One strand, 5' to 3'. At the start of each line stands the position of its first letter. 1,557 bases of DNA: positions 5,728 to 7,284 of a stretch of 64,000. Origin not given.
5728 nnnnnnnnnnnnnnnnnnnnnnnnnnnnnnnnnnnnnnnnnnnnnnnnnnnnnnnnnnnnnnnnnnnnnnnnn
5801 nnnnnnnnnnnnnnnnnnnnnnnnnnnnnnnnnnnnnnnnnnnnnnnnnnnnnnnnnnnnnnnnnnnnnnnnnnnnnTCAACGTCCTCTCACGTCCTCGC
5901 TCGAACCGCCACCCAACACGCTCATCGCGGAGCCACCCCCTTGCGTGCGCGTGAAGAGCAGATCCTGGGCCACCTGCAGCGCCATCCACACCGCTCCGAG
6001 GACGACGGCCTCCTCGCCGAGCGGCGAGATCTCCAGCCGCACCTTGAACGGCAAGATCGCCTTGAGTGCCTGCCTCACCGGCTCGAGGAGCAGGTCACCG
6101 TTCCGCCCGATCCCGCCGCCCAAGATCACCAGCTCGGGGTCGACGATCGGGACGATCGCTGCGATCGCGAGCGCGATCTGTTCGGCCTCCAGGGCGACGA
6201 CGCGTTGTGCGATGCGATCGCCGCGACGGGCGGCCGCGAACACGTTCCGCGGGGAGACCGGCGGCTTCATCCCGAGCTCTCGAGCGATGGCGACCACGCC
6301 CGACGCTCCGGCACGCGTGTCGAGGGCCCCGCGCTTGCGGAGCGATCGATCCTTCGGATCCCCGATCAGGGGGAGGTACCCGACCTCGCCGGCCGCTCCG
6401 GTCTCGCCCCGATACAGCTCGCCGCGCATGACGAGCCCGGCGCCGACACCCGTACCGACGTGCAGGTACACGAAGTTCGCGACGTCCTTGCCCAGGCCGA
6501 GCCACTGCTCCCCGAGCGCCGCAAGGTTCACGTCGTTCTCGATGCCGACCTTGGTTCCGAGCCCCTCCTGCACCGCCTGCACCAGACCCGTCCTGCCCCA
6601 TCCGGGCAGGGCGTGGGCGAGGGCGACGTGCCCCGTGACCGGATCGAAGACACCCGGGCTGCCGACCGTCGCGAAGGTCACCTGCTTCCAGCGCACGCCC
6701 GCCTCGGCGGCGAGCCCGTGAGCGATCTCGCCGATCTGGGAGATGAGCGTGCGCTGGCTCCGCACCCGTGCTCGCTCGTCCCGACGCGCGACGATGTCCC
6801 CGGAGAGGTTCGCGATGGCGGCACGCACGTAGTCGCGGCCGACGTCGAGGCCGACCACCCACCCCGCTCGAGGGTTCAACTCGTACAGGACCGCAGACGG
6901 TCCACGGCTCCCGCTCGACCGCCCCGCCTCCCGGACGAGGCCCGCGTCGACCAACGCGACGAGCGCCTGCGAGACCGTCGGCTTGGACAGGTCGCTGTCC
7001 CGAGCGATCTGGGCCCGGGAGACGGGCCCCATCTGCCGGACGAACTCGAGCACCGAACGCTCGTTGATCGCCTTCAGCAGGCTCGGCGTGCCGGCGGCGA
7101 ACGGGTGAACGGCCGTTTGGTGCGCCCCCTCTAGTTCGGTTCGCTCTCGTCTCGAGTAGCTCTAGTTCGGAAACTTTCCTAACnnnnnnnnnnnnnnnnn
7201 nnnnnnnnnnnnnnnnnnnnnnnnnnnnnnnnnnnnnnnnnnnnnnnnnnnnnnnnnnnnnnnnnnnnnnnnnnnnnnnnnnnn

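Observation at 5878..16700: ROK-repressor-centred amino-sugar catabolic island with a duplicated 15-nt operator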

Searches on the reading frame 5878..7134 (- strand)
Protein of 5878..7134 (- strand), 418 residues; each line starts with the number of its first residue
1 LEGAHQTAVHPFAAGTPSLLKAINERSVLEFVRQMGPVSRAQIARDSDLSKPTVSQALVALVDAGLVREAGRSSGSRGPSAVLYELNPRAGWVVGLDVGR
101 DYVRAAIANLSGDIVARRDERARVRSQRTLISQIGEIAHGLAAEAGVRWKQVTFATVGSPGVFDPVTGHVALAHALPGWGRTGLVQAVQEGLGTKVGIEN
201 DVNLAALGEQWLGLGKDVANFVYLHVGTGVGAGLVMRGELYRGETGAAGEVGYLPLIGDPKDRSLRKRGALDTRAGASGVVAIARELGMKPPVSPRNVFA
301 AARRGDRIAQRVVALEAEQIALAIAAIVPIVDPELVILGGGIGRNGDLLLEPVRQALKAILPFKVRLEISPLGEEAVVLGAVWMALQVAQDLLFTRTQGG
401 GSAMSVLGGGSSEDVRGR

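Call 22: search_protein_families(library=pfam, proteins=[window:5878-7134:-])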
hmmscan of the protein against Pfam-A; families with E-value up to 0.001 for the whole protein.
window:5878-7134:- (418 aa): 8 families
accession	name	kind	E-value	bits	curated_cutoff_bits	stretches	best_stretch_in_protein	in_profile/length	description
PF00480.26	ROK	-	3e-45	155.5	22.9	1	94-387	2-293/294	ROK family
PF09339.16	HTH_IclR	-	5.3e-07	29.7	22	1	31-69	11-50/52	IclR helix-turn-helix domain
PF12802.13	MarR_2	-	2.6e-06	27.9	27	1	27-69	9-52/61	MarR family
PF12840.13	HTH_20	-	6e-05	23.4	27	1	26-69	7-50/51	Helix-turn-helix domain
PF01022.26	HTH_5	-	7.9e-05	22.9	22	1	28-68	7-46/47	Bacterial regulatory protein, arsR family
PF01047.28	MarR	-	0.00022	21.5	24.6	1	27-68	7-48/59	MarR family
PF25213.1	HVO_A0261_N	-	0.00042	20.6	35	0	19-71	7-58/86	HVO_A0261 N-terminal domain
PF13412.12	HTH_24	-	0.00081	19.4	21.9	0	24-68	4-48/48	Winged helix-turn-helix DNA-binding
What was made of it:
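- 5878..7116 (-): ROK-family repressor with an N-terminal winged HTH; CsnR-like. The first canonical start is GTG 7053, but the conserved N-terminus extends to about 7116. Pfam ROK E 3e-45 plus HTH_IclR/MarR_2 (call 22).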

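Call 41: find_homologous_proteins(query=window:5878-7083:-, max_evalue=1e-30)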
Query window:5878-7083:- (401 aa): 3893 proteins with E <= 1e-30 among 8000 candidates; the best 120 are listed.
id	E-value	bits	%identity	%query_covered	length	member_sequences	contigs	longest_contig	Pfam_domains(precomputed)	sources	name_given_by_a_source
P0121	1.4e-241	820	99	98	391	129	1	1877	PF00480.27,PF09339.17,PF12802.14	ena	-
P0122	2.3e-209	714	87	95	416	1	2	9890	PF00480.27,PF01022.27,PF09339.17,PF12802.14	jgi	jgi:predicted NBD/HSP70 family sugar kinase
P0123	1.5e-208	711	87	95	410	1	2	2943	PF00480.27,PF01022.27,PF09339.17,PF12802.14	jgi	-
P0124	1.7e-208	711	87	95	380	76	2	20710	PF00480.27,PF01022.27,PF09339.17,PF12802.14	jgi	jgi:predicted NBD/HSP70 family sugar kinase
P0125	1.7e-206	704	86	95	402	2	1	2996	PF00480.27,PF12802.14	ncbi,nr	ncbi:MAG TPA: ROK family transcriptional regulator [Actinomycetota bacterium]|nr:ROK family transcri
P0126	2.0e-206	704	86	95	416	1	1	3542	PF00480.27,PF09339.17,PF12802.14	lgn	-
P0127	4.4e-206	703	86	96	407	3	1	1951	PF00480.27,PF09339.17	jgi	jgi:predicted NBD/HSP70 family sugar kinase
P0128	3.8e-205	700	86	95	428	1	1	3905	PF00480.27,PF12802.14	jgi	jgi:predicted NBD/HSP70 family sugar kinase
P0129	3.4e-204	697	86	95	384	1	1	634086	PF00480.27,PF09339.17,PF12802.14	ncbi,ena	-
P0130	5.7e-204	696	86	95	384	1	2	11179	PF00480.27,PF09339.17,PF12802.14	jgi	jgi:predicted NBD/HSP70 family sugar kinase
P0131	2.7e-203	694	88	93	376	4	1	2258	PF00480.27,PF01022.27,PF09339.17,PF12802.14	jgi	-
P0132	4.7e-203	693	84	95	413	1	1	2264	PF00480.27,PF01022.27,PF09339.17,PF12802.14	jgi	jgi:predicted NBD/HSP70 family sugar kinase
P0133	1.5e-202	691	88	93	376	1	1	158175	PF00480.27,PF01022.27,PF09339.17,PF12802.14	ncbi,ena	-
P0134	3.1e-202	690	84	95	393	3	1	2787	PF00480.27,PF09339.17,PF12802.14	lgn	-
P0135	3.3e-202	690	88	92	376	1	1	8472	PF00480.27,PF09339.17,PF12802.14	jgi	jgi:predicted NBD/HSP70 family sugar kinase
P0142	2.7e-199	680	85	95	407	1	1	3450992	PF00480.27,PF09339.17,PF12802.14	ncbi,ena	-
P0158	3.1e-172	591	74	95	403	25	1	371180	PF00480.27,PF12802.14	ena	-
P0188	2.6e-164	565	72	93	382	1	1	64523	PF00480.27,PF13412.13,PF09339.17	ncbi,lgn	ncbi:MAG TPA: ROK family protein [Actinomycetota bacterium]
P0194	1.2e-163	563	70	96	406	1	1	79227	PF00480.27,PF09339.17,PF12802.14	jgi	-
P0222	3.2e-161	555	74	87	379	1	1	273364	PF00480.27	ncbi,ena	-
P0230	2.9e-160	552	69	95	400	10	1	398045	PF00480.27,PF13412.13,PF09339.17,PF12802.14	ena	-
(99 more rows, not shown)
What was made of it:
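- On CsnR regulon (CsnR-box + ROK repressor): The top 120 homologues are all from uncultured bacteria (call 41).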

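Call 42: search_dna_similar(query=window:5878-7083:-, collection=plasmids, mode=protein, max_evalue=1e-30, max_rows=25)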
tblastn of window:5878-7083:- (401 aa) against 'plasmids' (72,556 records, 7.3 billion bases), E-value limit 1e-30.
Records with a match: 41; places in all: 45; records where one place covers at least 80% of the query: 41.
Best place of each record, by identity: <60% 41.
By first word of the organism name: Rhizobium 12; Streptomyces 9; Aminobacter 6; Embleya 2; Nitratireductor 2; Pararhizobium 2; Terrarubrum 1; Allorhizobium 1; Ruegeria 1; Sinorhizobium 1; and 4 more.
By predicted mobility (MOB-suite, as given by PLSDB): non-mobilizable 36; mobilizable 4; conjugative 1.
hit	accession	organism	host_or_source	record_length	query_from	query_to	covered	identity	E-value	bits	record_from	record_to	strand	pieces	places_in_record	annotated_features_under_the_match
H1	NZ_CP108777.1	Embleya sp. NBC_00896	-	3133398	2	377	94%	48.0%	1e-86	294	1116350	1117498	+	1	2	none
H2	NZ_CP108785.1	Embleya sp. NBC_00888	-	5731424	2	377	94%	47.8%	1e-85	291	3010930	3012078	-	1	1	none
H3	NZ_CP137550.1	Streptomyces sp. N50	Selaginella tamariscina,cell ...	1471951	3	379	94%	45.8%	1e-77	268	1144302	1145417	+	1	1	record has no annotation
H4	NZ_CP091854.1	Terrarubrum flagellatum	cell culture,forest soil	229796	2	377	94%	38.8%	2e-57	209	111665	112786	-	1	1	ROK family transcriptional regulator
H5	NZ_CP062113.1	Aminobacter sp. SR38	bacterial pure culture,soil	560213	4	377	93%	38.2%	6e-44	170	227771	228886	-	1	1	ROK family transcriptional regulator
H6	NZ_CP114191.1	Aminobacter sp. NyZ550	-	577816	4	377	93%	38.2%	7e-44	170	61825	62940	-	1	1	ROK family transcriptional regulator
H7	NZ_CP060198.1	Aminobacter sp. MDW-2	cell culture,soil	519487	4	377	93%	38.2%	2e-43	169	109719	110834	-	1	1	ROK family transcriptional regulator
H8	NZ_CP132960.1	Aminobacter niigataensis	cell culture,sediment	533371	4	377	93%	38.2%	2e-43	169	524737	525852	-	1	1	ROK family transcriptional regulator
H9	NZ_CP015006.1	Aminobacter aminovorans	cell culture,soil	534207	4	377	93%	38.2%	2e-43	169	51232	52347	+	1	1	ROK family transcriptional regulator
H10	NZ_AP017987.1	Aminobacter sp. SS-2016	Lotus japoicus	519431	4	377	93%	38.0%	3e-43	168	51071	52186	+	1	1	ROK family transcriptional regulator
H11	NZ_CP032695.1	Rhizobium jaguaris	Calliandra grandiflora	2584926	2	377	94%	37.5%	8e-56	205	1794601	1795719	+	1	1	none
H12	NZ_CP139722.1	Nitratireductor rhodophyticola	Bacterial Culture,hydrothermal vent ...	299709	11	377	92%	37.9%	4e-49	186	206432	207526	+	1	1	ROK family transcriptional regulator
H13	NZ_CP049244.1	Allorhizobium pseudoryzae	cell culture,soil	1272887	2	378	94%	36.9%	2e-56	207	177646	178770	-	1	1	none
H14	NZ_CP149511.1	Pararhizobium sp. A13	Aeschynomene indica,cell ...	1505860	1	377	94%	36.9%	6e-51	191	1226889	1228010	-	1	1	none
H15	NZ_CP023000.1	Rhizobium sp. 11515TR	Cell culture,agricultural soil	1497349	2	377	94%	36.7%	2e-52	195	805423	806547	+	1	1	record has no annotation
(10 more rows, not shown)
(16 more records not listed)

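Call 43: get_annotated_region(hit=H3, flank=9000)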
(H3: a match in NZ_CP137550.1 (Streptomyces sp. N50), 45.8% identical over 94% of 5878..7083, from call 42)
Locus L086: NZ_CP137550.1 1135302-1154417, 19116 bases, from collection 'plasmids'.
description: Streptomyces sp. N50 plasmid unnamed, complete sequence
organism: Streptomyces sp. N50 (NCBI taxid 3081765)
taxonomy: Bacteria; Actinomycetota; Actinomycetes; Kitasatosporales; Streptomycetaceae; Streptomyces; Streptomyces sp. N50
host: -; source: Selaginella tamariscina,cell culture,mountain; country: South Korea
typing (MOB-suite, as given by PLSDB): non-mobilizable
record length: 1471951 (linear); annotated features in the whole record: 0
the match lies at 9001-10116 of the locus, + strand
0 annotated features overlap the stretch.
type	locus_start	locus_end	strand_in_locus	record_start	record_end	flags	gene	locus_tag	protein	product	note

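Call 44: get_annotated_region(hit=H1, flank=9000)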
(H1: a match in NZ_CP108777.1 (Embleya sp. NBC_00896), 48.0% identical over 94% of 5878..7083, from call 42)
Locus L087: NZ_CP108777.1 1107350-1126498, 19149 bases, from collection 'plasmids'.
description: Embleya sp. NBC_00896 plasmid unnamed1, complete sequence
organism: Embleya sp. NBC_00896 (NCBI taxid 2975961)
taxonomy: Bacteria; Actinomycetota; Actinomycetes; Kitasatosporales; Streptomycetaceae; Embleya; Embleya sp. NBC 00896
host: -; source: -; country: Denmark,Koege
typing (MOB-suite, as given by PLSDB): non-mobilizable
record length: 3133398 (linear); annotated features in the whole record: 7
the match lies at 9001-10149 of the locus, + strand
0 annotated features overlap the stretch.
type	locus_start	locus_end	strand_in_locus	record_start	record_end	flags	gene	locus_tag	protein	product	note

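Call 46: search_protein_families(library=ncbifam, proteins=[window:5878-7083:-], max_evalue=0.00001)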
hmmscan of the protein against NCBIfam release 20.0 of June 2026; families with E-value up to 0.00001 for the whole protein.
window:5878-7083:- (401 aa): 13 families
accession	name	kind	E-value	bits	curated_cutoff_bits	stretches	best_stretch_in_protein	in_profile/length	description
TIGR00744.1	ROK_glcA_fam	subfamily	1e-38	133.4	260.35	1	77-369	1-309/318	ROK family glucokinase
NF047937.1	TransRegNagC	equivalog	2.4e-36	125.8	650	1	2-341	7-353/399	DNA-binding transcriptional regulator NagC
NF049930.1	TransRegMlc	equivalog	1.8e-30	106.5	530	1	3-341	13-359/405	sugar metabolism global transcriptional regulator Mlc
NF045551.1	GK_Pyrobac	equivalog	5.2e-26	91.6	500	1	77-374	3-286/294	ATP-dependent glucokinase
NF042998.1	bglucokin_BglK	equivalog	4.2e-25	88.6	550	1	135-368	54-285/291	beta-glucoside kinase BglK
NF003461.0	PRK05082.1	subfamily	9.8e-25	87.5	283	1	78-369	5-287/291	N-acetylmannosamine kinase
NF007251.0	PRK09698.1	equivalog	2.3e-24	86.2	253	1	75-328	7-251/304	allose kinase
NF009835.0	PRK13310.1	equivalog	2.1e-21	76.5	380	1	78-342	4-271/303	N-acetylglucosamine kinase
NF047821.1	NactlManKinNanK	equivalog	3.3e-19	69.5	450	1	78-368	5-286/288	N-acetylmannosamine kinase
NF007108.0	PRK09557.1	equivalog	2.3e-18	66.5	443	1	104-366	27-298/303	fructokinase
NF045550.1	FrctkaseScrK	equivalog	1.6e-08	34.3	400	1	159-344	83-255/293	fructokinase ScrK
NF045942.1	PolPhglucPhase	equivalog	2.8e-08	33.8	250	0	77-224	3-146/242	polyphosphate--glucose phosphotransferase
NF009836.0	PRK13311.1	equivalog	1.4e-07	31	551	1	104-242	26-163/256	N-acetyl-D-glucosamine kinase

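Call 58: find_encoding_contigs(protein=P0142, flank=10000, max_places=1)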
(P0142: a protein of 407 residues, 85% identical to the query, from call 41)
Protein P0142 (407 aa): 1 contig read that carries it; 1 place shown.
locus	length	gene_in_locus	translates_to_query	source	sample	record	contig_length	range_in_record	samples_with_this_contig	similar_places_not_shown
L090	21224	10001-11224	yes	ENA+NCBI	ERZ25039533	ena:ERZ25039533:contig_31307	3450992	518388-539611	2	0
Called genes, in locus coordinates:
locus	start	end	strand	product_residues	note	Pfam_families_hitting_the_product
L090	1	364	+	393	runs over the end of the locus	PF01546:Peptidase_M20, PF07687:M20_dimer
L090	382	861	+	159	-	PF04008:Adenosine_kin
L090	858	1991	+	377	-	PF00989:PAS (weak), PF08448:PAS_4, PF08447:PAS_3, PF07730:HisKA_3, PF02518:HATPase_c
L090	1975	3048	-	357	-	PF01380:SIS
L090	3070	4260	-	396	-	PF00005:ABC_tran, PF13304:AAA_21 (faint), PF17912:OB_MalK, PF17850:CysA_C_terminal (weak)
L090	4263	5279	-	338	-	PF01869:BcrAD_BadFG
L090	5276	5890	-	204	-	PF01522:Polysacc_deac_1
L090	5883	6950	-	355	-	PF01380:SIS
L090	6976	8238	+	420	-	PF02056:Glyco_hydro_4, PF11975:Glyco_hydro_4C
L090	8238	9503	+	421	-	PF01168:Ala_racemase_N, PF14031:D-ser_dehydrat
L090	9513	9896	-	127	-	PF01042:Ribonuc_L-PSP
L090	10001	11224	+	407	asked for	PF12802:MarR_2 (weak), PF09339:HTH_IclR (faint), PF00480:ROK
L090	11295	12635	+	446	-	PF01547:SBP_bac_1, PF13416:SBP_bac_8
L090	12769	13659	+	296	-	PF00528:BPD_transp_1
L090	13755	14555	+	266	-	PF00528:BPD_transp_1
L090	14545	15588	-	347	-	PF00149:Metallophos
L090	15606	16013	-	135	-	PF00583:Acetyltransf_1, PF13673:Acetyltransf_10, PF13508:Acetyltransf_7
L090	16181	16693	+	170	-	PF01814:Hemerythrin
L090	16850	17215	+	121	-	PF02635:DsrE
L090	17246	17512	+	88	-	PF01206:TusA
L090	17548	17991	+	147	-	PF02662:FlpD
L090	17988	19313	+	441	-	PF00890:FAD_binding_2 (weak), PF01266:DAO (weak), PF01946:Thi4 (weak), PF07992:Pyr_redox_2 (weak), PF12831:FAD_oxidored (weak), PF13450:NAD_binding_8 (weak), PF00037:Fer4 (weak), PF13187:Fer4_9, +8 more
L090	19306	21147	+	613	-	PF00890:FAD_binding_2 (weak), PF07992:Pyr_redox_2, PF12831:FAD_oxidored, PF13450:NAD_binding_8 (weak), PF13187:Fer4_9 (weak), PF13237:Fer4_10 (weak), PF12838:Fer4_7, PF00037:Fer4 (weak), +3 more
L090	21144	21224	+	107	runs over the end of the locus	-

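Call 59: find_encoding_contigs(protein=P0158, flank=10000, max_places=1)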
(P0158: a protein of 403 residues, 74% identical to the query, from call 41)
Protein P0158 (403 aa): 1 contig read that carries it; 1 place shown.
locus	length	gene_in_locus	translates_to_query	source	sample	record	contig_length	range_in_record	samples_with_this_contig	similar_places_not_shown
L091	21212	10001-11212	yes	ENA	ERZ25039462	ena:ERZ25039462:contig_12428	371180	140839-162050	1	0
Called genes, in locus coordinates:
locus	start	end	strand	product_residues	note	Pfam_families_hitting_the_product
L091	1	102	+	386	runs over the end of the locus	PF01546:Peptidase_M20, PF07687:M20_dimer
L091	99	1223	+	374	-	PF00989:PAS (weak), PF08447:PAS_3, PF07730:HisKA_3, PF13581:HATPase_c_2 (weak), PF02518:HATPase_c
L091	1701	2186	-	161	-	PF00005:ABC_tran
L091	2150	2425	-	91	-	PF00005:ABC_tran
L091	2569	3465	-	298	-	PF01869:BcrAD_BadFG (faint)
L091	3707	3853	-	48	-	-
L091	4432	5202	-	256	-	-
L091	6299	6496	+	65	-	PF11975:Glyco_hydro_4C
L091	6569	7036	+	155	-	PF06445:GyrI-like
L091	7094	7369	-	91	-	-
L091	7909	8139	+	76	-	-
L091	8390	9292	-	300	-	PF00294:PfkB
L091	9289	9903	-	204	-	PF01081:Aldolase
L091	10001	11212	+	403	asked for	PF12802:MarR_2 (weak), PF00480:ROK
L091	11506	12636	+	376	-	PF01547:SBP_bac_1, PF13416:SBP_bac_8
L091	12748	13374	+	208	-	PF00528:BPD_transp_1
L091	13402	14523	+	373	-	PF00528:BPD_transp_1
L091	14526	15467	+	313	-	PF01408:GFO_IDH_MocA, PF22725:GFO_IDH_MocA_C3, PF02894:GFO_IDH_MocA_C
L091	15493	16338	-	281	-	PF04951:Peptidase_M55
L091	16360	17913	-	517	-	PF02541:Ppx-GppA, PF21447:Ppx-GppA_III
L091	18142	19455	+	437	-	PF07690:MFS_1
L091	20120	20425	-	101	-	-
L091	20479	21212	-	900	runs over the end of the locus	PF13302:Acetyltransf_3 (weak), PF00583:Acetyltransf_1, PF13508:Acetyltransf_7 (weak), PF02629:CoA_binding, PF13380:CoA_binding_2, PF13607:Succ_CoA_lig, PF19045:Ligase_CoA_2, PF13549:ATP-grasp_5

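Call 60: find_encoding_contigs(protein=P0230, flank=10000, max_places=1)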
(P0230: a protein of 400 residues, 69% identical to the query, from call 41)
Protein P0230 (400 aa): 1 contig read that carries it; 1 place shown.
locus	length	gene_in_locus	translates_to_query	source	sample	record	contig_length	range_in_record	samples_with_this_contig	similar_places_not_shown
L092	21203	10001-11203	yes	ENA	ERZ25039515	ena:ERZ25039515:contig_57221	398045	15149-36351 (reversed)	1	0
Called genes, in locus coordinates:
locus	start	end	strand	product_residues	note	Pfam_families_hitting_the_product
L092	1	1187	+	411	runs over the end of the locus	PF01546:Peptidase_M20, PF07687:M20_dimer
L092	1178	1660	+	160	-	PF04008:Adenosine_kin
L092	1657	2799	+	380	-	PF00989:PAS (weak), PF13426:PAS_9 (weak), PF08447:PAS_3, PF07730:HisKA_3, PF02518:HATPase_c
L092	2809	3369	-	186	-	PF17912:OB_MalK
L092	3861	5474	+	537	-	-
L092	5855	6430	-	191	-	PF01380:SIS (weak)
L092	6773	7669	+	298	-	PF02056:Glyco_hydro_4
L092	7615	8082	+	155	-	PF11975:Glyco_hydro_4C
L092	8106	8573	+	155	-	PF06445:GyrI-like, PF14526:Cass2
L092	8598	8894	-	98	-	-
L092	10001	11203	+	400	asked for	PF09339:HTH_IclR (weak), PF12802:MarR_2, PF13412:HTH_24 (weak), PF00480:ROK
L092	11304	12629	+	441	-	PF01547:SBP_bac_1, PF13416:SBP_bac_8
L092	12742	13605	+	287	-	PF00528:BPD_transp_1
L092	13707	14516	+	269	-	PF00528:BPD_transp_1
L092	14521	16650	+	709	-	PF01301:Glyco_hydro_35, PF02449:Glyco_hydro_42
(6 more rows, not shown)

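Call 61: find_encoding_contigs(protein=P0129, flank=10000, max_places=1)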
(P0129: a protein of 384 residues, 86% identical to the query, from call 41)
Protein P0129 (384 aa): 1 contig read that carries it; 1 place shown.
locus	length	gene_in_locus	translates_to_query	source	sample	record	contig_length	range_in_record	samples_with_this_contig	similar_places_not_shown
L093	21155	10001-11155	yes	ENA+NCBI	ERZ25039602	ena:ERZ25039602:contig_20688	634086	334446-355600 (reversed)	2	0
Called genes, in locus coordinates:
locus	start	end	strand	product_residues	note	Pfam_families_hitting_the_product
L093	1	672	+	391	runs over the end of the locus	PF01546:Peptidase_M20, PF07687:M20_dimer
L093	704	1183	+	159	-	PF04008:Adenosine_kin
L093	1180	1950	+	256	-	PF07730:HisKA_3, PF13581:HATPase_c_2 (weak), PF02518:HATPase_c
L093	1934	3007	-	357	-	PF01380:SIS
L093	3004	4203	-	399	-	PF00005:ABC_tran, PF13304:AAA_21 (faint), PF17850:CysA_C_terminal (faint), PF17912:OB_MalK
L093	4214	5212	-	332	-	PF01869:BcrAD_BadFG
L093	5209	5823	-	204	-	PF01522:Polysacc_deac_1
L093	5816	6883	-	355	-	PF01380:SIS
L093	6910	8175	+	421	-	PF02056:Glyco_hydro_4, PF11975:Glyco_hydro_4C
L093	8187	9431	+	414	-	PF01168:Ala_racemase_N, PF14031:D-ser_dehydrat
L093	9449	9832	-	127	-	PF01042:Ribonuc_L-PSP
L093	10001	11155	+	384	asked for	PF09339:HTH_IclR (faint), PF12802:MarR_2 (weak), PF00480:ROK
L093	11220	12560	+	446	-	PF01547:SBP_bac_1, PF13416:SBP_bac_8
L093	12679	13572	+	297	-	PF00528:BPD_transp_1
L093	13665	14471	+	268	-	PF00528:BPD_transp_1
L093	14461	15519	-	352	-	PF00149:Metallophos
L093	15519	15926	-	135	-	PF00583:Acetyltransf_1, PF13673:Acetyltransf_10, PF13508:Acetyltransf_7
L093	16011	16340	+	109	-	PF03413:PepSY (weak)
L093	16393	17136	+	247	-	-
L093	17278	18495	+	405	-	PF01757:Acyl_transf_3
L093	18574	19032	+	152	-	PF00561:Abhydrolase_1 (weak), PF12146:Hydrolase_4 (weak)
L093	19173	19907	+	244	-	PF00211:Guanylate_cyc (weak)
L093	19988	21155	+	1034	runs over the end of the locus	PF00211:Guanylate_cyc, PF13191:AAA_16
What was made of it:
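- Sister lineages L090 and L093 have DSD1 and RidA without adjacent KdgK-Eda (calls 58, 61). L090 and L093 lack adjacent KdgK-Eda (calls 58, 61).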
